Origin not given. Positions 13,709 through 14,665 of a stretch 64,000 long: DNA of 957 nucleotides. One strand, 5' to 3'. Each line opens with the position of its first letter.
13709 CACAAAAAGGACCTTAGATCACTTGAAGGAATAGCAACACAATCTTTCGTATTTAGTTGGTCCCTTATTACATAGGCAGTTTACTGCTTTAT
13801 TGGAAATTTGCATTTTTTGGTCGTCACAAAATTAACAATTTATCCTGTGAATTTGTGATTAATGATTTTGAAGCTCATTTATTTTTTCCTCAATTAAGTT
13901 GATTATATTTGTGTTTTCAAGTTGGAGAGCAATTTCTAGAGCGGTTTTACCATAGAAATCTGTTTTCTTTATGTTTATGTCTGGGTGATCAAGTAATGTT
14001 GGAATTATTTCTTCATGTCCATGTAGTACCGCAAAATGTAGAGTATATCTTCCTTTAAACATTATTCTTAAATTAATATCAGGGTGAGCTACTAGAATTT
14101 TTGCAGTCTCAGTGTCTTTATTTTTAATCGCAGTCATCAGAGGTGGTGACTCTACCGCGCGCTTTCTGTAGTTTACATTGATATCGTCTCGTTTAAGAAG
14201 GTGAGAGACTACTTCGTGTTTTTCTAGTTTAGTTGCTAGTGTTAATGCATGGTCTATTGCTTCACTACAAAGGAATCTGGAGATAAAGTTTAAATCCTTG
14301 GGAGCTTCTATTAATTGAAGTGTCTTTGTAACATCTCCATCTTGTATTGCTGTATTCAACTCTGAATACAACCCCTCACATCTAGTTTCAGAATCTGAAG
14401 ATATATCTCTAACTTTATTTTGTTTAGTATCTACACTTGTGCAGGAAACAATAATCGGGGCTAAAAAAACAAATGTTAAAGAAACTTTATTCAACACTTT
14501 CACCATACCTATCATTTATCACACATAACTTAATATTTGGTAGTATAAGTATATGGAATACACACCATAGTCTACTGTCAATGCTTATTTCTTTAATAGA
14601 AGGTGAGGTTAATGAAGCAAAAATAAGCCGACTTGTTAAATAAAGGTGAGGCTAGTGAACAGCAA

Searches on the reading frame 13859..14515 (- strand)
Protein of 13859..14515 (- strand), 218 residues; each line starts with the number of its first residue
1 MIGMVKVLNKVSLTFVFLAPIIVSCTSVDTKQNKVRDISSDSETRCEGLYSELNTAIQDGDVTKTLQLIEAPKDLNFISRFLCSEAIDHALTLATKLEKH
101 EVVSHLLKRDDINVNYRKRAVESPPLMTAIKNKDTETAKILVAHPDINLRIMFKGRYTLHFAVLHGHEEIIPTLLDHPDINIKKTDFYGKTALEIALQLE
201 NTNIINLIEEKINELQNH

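Call 89: search_protein_families(library=pfam, proteins=[window:13859-14515:-], max_evalue=0.001)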
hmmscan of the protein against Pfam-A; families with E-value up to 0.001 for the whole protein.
window:13859-14515:- (218 aa): 6 families
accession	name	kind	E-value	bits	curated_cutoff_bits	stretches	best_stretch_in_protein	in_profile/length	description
PF12796.13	Ank_2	-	3.1e-18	66.5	27.3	2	126-208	1-79/90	Ankyrin repeats (3 copies)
PF00023.36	Ank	-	6.8e-12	45.4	21.1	0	155-183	2-31/33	Ankyrin repeat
PF13637.12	Ank_4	-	3.6e-08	33.9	22.7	1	127-175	2-50/50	Ankyrin repeats (many copies)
PF13857.12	Ank_5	-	4.3e-08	33.8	27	1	155-196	16-56/56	Ankyrin repeats (many copies)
PF13606.12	Ank_3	-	8.3e-08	32.3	22.3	0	155-181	2-27/30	Ankyrin repeat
PF24521.3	Ank_KRIT1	-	3.4e-06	27.3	80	0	88-158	47-121/149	KRIT1 ankyrin-repeats domain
